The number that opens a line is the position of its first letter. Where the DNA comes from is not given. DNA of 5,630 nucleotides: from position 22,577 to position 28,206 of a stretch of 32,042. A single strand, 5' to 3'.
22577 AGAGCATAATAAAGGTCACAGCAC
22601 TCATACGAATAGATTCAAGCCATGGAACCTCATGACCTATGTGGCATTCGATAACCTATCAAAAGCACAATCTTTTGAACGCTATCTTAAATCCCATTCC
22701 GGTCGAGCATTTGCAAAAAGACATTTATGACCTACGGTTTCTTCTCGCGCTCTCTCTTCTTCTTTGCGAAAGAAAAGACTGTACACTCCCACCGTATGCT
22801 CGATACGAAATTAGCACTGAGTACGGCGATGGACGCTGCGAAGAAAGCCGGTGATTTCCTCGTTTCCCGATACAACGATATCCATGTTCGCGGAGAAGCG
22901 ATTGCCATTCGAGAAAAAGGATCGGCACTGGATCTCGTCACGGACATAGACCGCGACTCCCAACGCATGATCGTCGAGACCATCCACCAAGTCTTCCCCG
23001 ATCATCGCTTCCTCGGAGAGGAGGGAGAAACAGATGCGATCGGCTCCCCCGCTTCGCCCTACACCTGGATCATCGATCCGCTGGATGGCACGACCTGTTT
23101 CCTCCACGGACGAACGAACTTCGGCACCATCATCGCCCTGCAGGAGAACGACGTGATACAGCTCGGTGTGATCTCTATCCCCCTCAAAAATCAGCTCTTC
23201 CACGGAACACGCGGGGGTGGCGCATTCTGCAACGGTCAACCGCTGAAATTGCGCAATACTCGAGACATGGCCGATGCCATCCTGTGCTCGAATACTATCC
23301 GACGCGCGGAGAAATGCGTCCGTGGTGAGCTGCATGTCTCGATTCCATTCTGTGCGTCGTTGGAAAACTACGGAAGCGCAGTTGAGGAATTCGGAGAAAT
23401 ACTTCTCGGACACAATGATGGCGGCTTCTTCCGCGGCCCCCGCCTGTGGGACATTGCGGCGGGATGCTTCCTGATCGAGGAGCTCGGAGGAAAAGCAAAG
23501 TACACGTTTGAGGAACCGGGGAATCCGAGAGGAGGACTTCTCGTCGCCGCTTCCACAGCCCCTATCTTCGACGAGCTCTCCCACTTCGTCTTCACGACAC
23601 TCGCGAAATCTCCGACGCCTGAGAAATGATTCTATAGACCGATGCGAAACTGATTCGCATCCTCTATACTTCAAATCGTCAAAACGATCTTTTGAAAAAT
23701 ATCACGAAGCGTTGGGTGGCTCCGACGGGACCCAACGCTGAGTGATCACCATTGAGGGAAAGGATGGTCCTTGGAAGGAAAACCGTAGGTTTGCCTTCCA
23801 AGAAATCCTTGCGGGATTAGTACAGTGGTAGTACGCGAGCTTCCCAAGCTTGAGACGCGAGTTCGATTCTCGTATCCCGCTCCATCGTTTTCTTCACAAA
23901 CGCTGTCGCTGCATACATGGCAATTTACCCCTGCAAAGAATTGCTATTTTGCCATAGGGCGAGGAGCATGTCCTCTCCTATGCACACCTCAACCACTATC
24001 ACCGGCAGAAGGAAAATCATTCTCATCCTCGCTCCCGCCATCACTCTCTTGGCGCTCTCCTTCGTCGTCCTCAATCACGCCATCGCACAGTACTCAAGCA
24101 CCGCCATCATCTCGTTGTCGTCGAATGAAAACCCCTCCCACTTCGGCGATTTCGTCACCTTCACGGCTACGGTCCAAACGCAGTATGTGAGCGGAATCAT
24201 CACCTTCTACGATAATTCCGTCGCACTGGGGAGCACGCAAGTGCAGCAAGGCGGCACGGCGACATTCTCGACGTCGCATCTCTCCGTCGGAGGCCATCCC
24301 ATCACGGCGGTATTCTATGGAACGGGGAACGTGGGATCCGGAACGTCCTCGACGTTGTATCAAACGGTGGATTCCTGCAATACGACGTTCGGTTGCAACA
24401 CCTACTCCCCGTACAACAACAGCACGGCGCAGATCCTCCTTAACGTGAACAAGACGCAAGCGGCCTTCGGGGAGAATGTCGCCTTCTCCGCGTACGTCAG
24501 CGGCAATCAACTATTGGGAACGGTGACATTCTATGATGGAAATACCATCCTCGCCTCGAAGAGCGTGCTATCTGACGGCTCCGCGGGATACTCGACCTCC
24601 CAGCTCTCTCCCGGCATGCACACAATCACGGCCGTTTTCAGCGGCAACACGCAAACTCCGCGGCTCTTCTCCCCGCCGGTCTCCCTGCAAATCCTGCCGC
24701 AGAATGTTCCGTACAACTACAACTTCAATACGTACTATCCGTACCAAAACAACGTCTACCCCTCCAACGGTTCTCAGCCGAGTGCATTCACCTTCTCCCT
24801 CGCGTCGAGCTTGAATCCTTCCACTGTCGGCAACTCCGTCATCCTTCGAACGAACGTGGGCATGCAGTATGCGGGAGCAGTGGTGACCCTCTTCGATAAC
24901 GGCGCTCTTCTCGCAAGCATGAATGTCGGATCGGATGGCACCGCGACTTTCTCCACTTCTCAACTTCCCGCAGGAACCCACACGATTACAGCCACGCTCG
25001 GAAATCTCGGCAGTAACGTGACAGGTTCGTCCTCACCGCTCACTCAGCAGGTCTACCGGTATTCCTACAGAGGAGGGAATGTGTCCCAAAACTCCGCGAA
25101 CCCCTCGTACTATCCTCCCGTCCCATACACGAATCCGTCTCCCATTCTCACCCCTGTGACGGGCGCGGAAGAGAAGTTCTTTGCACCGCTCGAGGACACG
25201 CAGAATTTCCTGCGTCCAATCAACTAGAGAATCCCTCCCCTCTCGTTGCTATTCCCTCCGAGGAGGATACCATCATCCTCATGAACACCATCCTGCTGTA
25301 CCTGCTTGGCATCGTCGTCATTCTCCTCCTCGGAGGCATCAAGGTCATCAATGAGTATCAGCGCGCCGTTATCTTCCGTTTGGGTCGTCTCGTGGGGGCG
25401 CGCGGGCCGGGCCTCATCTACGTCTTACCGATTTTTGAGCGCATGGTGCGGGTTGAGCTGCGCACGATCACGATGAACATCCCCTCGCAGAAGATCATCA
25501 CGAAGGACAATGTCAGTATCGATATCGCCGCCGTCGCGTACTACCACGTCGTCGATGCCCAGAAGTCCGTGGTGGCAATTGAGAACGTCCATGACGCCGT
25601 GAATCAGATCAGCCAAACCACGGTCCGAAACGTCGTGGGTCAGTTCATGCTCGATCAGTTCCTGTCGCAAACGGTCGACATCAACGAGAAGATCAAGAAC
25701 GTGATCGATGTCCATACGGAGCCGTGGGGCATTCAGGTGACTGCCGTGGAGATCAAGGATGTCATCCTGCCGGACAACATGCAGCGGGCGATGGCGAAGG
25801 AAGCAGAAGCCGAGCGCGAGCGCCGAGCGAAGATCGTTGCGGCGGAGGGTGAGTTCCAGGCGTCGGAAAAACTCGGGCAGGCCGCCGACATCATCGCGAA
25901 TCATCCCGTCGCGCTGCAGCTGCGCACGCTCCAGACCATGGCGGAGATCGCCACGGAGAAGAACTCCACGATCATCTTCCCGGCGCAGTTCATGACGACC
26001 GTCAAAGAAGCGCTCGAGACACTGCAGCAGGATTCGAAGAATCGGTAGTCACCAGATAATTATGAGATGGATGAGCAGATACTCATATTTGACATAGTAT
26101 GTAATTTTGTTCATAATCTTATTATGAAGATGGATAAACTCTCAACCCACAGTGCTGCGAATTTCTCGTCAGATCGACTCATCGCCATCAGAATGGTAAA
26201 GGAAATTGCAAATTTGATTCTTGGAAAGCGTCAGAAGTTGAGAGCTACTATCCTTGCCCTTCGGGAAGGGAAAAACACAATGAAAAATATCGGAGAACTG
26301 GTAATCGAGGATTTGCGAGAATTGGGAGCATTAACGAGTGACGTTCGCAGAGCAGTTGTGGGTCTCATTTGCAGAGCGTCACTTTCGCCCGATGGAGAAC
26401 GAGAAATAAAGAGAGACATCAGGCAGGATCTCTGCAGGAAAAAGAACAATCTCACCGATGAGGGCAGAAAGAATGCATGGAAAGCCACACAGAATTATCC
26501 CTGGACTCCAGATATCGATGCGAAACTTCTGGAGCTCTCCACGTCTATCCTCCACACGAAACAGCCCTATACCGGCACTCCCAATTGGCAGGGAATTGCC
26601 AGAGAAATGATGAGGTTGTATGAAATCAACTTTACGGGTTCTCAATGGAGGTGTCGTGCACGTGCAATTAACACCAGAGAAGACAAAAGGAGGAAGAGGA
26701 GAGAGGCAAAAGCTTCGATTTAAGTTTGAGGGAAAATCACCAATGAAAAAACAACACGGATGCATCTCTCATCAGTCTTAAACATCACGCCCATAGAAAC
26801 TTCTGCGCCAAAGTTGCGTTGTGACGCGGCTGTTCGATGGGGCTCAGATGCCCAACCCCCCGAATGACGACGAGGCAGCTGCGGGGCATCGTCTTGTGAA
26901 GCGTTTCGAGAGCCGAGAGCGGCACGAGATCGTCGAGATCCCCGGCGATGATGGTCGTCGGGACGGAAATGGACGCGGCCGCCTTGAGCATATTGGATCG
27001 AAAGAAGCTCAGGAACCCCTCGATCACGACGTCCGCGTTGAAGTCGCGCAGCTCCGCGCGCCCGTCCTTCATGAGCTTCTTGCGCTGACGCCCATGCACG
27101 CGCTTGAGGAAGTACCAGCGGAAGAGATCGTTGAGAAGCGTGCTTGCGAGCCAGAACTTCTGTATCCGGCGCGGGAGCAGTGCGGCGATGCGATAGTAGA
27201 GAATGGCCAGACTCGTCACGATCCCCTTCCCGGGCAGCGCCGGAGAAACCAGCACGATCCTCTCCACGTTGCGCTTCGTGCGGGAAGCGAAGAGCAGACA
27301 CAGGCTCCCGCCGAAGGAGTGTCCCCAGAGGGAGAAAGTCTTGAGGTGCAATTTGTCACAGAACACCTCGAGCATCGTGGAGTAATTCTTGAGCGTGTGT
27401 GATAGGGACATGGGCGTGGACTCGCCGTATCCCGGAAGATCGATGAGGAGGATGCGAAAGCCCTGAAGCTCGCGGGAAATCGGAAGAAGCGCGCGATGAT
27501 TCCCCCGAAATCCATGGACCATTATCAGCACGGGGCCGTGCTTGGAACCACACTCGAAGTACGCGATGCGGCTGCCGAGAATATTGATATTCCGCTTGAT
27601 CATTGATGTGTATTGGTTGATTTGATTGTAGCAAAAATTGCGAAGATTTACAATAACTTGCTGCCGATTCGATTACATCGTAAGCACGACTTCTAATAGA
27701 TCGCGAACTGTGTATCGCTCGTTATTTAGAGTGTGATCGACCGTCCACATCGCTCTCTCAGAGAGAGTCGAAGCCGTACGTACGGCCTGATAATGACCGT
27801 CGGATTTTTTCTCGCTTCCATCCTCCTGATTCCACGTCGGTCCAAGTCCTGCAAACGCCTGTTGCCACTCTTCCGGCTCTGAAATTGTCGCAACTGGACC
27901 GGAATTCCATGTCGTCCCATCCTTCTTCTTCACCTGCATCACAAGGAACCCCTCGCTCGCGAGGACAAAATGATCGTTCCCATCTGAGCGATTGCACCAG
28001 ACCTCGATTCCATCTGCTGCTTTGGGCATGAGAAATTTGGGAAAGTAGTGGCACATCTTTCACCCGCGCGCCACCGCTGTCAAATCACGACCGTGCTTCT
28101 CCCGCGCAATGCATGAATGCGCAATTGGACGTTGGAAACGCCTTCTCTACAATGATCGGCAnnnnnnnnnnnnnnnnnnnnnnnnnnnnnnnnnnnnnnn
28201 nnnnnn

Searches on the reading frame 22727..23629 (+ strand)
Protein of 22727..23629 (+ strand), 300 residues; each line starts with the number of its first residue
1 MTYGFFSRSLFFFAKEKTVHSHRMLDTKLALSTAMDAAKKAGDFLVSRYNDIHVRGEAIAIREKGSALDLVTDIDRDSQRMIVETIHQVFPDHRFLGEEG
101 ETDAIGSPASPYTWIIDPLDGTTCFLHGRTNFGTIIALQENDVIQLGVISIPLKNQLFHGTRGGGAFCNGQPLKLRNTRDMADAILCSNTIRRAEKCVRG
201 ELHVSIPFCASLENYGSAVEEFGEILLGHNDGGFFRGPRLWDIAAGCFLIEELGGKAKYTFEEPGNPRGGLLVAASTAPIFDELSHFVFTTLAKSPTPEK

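Call 6: search_protein_families(library=pfam, proteins=[window:22727-23629:+], max_evalue=0.01)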
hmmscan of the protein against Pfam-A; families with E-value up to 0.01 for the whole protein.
window:22727-23629:+ (300 aa): 1 family
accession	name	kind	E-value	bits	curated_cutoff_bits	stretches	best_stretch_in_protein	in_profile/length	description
PF00459.30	Inositol_P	-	8e-48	163.7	27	1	31-276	6-254/271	Inositol monophosphatase family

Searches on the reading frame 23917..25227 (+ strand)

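Call 6: search_protein_families(library=pfam, proteins=[window:23917-25227:+], max_evalue=0.01)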
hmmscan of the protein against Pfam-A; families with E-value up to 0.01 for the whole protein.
window:23917-25227:+ (436 aa): 5 families
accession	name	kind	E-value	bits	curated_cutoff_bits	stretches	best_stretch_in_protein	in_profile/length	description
PF16640.11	Big_3_5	-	2.7e-38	130.8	35.5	3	176-255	2-83/88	Bacterial Ig-like domain (group 3)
PF17957.7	Big_7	-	8.5e-06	26.8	24.1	2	294-359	4-70/70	Bacterial Ig domain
PF19077.6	Big_13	-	6.7e-05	23.8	27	1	317-373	35-95/102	Bacterial Ig-like domain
PF16967.11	TcfC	-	0.00028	20.8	29.4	0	322-361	14-52/68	E-set like domain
PF13620.12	CarboxypepD_reg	-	0.0099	16.6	32.3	0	318-363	14-58/82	Carboxypeptidase regulatory-like domain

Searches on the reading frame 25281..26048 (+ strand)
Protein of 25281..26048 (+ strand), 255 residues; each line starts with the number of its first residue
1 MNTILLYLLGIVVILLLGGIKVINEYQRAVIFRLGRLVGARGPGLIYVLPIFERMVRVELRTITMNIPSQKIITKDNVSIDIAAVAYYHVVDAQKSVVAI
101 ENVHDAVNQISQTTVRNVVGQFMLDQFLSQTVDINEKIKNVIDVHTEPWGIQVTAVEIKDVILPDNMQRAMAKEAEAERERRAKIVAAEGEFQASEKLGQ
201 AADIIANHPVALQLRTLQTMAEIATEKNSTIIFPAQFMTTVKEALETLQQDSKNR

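Call 6: search_protein_families(library=pfam, proteins=[window:25281-26048:+], max_evalue=0.01)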
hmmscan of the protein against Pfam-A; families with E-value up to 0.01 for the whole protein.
window:25281-26048:+ (255 aa): 2 families
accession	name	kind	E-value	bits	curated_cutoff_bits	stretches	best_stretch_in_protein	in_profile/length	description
PF01145.31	Band_7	-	3.6e-39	135.1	23.6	1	21-191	1-175/176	SPFH domain / Band 7 family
PF13421.11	Band_7_1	-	2.2e-05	24.6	24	1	97-176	127-208/211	SPFH domain-Band 7 family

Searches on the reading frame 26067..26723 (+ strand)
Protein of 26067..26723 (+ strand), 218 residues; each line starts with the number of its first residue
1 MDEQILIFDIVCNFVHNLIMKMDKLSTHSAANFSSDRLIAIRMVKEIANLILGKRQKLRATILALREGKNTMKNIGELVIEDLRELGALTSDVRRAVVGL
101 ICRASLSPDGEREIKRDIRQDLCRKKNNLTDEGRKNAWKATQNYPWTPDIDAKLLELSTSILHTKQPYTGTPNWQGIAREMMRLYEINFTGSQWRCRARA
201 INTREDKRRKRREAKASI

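Call 6: search_protein_families(library=pfam, proteins=[window:26067-26723:+], max_evalue=0.01)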
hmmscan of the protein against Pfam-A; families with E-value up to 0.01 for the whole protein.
window:26067-26723:+ (218 aa): 0 families

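Call 8: search_protein_families(library=ncbifam, proteins=[window:26067-26723:+], max_evalue=0.01)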
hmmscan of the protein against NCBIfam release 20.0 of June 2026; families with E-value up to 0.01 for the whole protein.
window:26067-26723:+ (218 aa): 0 families

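Call 61: search_protein_families(library=pfam, proteins=[window:26067-26723:+], max_evalue=1)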
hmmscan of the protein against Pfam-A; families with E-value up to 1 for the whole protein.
window:26067-26723:+ (218 aa): 1 family
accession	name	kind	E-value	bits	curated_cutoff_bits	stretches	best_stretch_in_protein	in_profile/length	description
PF19702.4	DUF6200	-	0.077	13.1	26.9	1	57-98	25-65/76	Family of unknown function (DUF6200)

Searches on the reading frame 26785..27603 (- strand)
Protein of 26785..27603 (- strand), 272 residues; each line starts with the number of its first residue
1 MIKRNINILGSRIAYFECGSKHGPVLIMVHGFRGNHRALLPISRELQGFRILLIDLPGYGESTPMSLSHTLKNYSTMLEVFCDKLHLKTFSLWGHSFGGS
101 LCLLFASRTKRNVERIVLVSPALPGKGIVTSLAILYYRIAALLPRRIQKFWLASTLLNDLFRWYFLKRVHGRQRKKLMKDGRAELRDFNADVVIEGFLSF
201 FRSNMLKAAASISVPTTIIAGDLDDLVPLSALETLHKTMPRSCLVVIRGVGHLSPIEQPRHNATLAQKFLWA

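Call 6: search_protein_families(library=pfam, proteins=[window:26785-27603:-], max_evalue=0.01)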
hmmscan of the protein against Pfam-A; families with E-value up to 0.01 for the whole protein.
window:26785-27603:- (272 aa): 8 families
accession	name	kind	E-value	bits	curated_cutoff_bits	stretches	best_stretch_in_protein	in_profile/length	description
PF00561.26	Abhydrolase_1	-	3.8e-27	96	25.8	1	24-258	1-244/245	alpha/beta hydrolase fold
PF12697.13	Abhydrolase_6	-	4.3e-17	63.9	26.3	1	26-259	1-211/217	Alpha/beta hydrolase family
PF12146.15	Hydrolase_4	-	2.4e-15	56.9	27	1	25-253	6-233/239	Serine aminopeptidase, S33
PF03096.20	Ndr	-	2.2e-06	27.1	23.3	1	47-261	54-267/283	Ndr family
PF06821.19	Ser_hydrolase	-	0.0016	18.8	22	0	91-124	58-93/172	Serine hydrolase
PF00975.26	Thioesterase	-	0.0026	18.5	26.4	1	26-113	3-91/226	Thioesterase domain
PF12695.13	Abhydrolase_5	-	0.0042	17.3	27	0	77-120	46-88/164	Alpha/beta hydrolase family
PF03959.19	FSH1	-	0.0071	16.5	21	0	190-259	136-206/211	Serine hydrolase (FSH1)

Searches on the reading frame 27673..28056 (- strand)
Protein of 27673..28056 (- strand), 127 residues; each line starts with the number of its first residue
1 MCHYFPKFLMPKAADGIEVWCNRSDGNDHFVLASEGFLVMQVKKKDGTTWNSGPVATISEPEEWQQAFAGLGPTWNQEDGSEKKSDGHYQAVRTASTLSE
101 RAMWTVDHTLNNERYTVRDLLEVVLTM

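Call 6: search_protein_families(library=pfam, proteins=[window:27673-28056:-], max_evalue=0.01)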
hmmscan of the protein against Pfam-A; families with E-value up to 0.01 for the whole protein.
window:27673-28056:- (127 aa): 0 families

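Call 8: search_protein_families(library=ncbifam, proteins=[window:27673-28056:-], max_evalue=0.01)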
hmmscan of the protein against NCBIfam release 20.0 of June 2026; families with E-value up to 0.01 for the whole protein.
window:27673-28056:- (127 aa): 0 families

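Call 61: search_protein_families(library=pfam, proteins=[window:27673-28056:-], max_evalue=1)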
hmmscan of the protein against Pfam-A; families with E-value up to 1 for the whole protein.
window:27673-28056:- (127 aa): 2 families
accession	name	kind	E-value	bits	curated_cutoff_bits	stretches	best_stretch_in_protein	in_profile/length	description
PF00629.30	MAM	-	0.057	13.7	26.4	1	15-77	87-142/158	MAM domain, meprin/A5/mu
PF19630.5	DUF6134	-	0.072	13.6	27.9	1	24-120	67-152/184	Domain of unknown function (DUF6134)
